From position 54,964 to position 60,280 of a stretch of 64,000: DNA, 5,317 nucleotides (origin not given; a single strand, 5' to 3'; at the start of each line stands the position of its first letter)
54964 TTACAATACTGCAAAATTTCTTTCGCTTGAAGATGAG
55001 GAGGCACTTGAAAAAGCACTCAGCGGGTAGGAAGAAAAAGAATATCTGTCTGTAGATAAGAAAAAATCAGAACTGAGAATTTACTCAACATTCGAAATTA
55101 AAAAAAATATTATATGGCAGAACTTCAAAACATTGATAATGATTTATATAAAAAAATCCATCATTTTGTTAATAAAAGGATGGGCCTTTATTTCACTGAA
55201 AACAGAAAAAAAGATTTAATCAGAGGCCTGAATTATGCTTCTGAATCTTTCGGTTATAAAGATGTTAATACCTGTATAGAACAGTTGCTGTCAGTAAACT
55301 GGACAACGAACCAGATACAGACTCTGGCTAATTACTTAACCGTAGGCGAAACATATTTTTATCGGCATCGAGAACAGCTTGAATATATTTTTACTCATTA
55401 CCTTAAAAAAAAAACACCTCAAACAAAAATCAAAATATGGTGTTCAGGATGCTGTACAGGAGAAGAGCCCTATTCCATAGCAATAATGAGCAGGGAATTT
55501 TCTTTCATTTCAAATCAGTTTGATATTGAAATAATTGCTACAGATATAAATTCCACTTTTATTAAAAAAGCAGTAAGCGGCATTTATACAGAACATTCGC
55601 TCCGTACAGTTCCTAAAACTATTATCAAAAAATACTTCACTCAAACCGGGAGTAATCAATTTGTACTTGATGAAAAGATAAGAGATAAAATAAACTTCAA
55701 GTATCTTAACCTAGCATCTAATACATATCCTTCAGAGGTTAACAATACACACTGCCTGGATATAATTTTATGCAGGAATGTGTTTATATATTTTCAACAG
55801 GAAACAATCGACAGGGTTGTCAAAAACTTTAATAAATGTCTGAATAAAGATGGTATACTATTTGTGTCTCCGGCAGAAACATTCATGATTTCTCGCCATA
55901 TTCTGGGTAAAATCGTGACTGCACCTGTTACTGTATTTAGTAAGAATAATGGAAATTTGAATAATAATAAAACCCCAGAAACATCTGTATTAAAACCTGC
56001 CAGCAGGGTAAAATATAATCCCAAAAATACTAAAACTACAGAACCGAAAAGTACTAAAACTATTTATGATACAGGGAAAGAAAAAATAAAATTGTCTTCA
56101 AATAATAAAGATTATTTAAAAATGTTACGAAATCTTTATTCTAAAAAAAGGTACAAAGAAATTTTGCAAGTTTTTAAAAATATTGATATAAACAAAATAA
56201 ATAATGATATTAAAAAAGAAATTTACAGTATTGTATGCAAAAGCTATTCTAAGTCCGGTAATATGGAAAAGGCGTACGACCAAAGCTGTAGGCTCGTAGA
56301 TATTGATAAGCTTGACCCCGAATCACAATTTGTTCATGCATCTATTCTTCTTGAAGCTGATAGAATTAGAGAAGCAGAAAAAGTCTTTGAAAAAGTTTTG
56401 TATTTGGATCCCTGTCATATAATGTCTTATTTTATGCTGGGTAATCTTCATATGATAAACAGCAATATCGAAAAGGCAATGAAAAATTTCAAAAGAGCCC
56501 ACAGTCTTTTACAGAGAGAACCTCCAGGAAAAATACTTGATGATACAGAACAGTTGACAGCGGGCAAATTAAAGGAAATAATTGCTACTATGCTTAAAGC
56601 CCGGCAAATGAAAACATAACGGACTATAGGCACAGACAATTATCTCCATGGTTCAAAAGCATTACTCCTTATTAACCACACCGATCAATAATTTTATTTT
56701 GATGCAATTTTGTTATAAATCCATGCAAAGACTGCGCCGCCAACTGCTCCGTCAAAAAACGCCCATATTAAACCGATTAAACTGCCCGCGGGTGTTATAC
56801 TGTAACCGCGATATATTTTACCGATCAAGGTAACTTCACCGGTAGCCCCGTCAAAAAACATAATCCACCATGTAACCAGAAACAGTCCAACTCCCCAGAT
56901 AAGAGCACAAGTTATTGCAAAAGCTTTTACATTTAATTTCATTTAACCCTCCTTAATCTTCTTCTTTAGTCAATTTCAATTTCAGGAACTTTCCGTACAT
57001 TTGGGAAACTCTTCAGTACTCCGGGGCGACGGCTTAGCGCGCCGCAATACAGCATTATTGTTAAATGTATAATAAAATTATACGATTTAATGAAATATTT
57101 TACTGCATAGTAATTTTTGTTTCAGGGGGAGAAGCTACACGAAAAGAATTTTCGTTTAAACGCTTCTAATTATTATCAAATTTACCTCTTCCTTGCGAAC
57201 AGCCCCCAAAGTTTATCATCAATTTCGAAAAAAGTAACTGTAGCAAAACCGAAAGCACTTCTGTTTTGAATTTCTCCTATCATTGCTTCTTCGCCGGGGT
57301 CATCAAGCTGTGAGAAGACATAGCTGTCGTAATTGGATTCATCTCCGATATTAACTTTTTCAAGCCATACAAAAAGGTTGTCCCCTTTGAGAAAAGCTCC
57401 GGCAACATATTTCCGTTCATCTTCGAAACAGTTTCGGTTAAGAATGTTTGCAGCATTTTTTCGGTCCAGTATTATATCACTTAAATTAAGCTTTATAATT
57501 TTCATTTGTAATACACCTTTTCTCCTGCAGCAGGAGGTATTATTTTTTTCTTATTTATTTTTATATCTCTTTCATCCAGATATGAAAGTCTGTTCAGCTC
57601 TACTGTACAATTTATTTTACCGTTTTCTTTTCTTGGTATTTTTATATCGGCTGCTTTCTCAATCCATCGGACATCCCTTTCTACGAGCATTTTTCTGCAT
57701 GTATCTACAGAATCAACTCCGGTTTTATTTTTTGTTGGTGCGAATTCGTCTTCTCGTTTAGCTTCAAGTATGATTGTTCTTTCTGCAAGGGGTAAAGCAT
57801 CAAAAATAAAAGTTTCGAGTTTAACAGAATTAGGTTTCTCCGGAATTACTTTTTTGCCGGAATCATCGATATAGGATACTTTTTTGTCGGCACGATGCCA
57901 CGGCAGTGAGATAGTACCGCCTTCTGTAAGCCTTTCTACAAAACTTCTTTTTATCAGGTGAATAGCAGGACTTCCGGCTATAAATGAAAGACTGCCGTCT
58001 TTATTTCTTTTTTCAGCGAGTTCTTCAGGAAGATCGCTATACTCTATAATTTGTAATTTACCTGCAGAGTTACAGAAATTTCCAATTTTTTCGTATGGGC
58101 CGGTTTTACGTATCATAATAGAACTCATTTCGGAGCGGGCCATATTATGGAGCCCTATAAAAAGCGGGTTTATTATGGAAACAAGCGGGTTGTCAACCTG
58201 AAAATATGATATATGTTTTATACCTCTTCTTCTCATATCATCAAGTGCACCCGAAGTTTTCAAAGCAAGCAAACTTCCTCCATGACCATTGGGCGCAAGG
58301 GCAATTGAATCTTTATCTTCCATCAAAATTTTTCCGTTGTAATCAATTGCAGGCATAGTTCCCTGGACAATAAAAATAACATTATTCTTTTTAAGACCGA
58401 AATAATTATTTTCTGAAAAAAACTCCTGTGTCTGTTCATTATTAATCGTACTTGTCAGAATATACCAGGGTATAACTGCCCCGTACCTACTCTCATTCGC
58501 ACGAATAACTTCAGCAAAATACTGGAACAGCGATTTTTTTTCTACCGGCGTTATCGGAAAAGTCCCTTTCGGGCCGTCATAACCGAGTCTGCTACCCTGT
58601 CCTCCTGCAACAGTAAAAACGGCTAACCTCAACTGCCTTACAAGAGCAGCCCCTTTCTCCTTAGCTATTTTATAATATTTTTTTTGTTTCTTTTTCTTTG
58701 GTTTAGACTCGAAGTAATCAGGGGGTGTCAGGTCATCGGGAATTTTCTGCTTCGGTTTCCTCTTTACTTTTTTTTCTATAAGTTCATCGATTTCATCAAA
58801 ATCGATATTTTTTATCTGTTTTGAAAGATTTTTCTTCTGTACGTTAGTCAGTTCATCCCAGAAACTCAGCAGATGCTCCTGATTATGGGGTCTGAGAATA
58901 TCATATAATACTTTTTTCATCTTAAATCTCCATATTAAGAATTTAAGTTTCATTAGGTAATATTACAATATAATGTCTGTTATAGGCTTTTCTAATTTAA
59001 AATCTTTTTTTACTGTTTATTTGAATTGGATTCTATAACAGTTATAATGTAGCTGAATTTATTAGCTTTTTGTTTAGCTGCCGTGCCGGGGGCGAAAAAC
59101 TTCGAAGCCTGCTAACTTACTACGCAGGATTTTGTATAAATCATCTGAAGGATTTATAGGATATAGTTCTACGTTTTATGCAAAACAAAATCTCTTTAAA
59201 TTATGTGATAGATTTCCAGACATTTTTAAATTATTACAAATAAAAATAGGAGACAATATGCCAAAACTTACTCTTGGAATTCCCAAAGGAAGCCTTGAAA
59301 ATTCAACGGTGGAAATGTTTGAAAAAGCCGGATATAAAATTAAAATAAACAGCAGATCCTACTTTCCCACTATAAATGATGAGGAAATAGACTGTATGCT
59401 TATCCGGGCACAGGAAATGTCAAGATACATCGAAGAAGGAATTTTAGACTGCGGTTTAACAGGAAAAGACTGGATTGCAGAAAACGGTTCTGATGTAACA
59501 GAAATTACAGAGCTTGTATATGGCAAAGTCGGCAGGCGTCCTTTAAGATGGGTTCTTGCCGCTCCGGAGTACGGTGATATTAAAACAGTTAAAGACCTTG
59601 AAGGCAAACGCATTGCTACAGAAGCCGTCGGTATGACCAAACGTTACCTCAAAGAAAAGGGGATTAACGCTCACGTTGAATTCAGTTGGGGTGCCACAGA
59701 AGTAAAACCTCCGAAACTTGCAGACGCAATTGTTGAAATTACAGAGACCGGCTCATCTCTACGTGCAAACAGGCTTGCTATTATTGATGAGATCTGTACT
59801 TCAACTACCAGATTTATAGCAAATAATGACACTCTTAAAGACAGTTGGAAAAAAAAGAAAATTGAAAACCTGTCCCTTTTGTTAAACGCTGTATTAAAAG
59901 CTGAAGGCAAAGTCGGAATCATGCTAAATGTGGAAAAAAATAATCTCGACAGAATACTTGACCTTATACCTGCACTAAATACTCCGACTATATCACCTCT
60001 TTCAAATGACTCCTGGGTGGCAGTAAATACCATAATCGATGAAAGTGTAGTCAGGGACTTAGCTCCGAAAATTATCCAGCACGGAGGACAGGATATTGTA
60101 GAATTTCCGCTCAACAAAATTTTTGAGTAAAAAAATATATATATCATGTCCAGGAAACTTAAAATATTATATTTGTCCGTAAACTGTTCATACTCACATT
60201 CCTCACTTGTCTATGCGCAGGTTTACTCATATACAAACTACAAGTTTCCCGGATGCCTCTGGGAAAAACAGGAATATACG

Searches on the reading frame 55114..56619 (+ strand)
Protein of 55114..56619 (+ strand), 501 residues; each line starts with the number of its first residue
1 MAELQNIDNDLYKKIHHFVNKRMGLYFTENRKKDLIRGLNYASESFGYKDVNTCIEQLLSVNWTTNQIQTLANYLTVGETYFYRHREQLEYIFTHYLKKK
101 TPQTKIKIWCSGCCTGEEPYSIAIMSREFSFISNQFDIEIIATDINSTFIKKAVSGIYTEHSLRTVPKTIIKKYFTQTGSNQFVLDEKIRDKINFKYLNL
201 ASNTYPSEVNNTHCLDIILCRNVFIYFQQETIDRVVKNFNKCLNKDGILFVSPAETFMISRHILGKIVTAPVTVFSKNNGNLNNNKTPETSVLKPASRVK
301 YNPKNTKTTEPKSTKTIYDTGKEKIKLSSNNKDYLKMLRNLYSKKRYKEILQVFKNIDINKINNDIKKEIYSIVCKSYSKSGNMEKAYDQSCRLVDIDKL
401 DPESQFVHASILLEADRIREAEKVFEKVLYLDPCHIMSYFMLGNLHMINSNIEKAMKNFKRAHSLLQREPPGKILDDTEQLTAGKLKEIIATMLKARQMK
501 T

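Call 13: search_protein_families(library=pfam, proteins=[window:55114-56619:+], max_evalue=0.00001)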
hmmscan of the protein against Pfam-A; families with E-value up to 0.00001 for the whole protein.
window:55114-56619:+ (501 aa): 4 families
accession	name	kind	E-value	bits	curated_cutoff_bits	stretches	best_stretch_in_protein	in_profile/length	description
PF01739.24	CheR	-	1e-44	152.8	27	1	79-258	2-180/195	CheR methyltransferase, SAM binding domain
PF13181.12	TPR_8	-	1.1e-07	31.9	25.7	0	403-433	2-32/34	Tetratricopeptide repeat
PF00515.34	TPR_1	-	2.3e-06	27.6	27.8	0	438-465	3-30/34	Tetratricopeptide repeat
PF07719.23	TPR_2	-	4.7e-06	26.8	27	0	439-465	4-30/34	Tetratricopeptide repeat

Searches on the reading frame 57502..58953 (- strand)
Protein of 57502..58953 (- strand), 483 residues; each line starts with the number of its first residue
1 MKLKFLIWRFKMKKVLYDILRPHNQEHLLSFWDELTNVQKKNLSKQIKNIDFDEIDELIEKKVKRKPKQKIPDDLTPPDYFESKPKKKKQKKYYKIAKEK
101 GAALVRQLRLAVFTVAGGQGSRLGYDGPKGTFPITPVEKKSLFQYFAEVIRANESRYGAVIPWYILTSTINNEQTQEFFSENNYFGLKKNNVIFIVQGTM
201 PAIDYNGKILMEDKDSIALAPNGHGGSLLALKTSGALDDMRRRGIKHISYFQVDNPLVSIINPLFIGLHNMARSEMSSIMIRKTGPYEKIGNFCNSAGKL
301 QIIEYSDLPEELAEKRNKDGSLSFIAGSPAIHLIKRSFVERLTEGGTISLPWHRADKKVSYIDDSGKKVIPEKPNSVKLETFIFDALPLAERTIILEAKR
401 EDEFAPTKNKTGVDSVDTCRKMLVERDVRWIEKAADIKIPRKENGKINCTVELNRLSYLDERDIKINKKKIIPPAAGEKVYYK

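Call 13: search_protein_families(library=pfam, proteins=[window:57502-58953:-], max_evalue=0.00001)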
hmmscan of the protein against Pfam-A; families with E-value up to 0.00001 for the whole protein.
window:57502-58953:- (483 aa): 1 family
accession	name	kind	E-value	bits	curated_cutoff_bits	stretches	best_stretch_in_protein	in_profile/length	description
PF01704.24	UDPGP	-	2.6e-37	128.9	22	1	84-454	28-373/413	UTP--glucose-1-phosphate uridylyltransferase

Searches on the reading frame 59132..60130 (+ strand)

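Call 13: search_protein_families(library=pfam, proteins=[window:59132-60130:+], max_evalue=0.00001)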
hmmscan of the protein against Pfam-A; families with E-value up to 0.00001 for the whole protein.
window:59132-60130:+ (332 aa): 2 families
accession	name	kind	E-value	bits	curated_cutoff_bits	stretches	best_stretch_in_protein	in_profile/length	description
PF01634.23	HisG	-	1.4e-43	149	25.5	1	92-249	1-154/158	ATP phosphoribosyltransferase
PF08029.16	HisG_C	-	9.2e-22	77.4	23.5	1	257-329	1-73/73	HisG, C-terminal domain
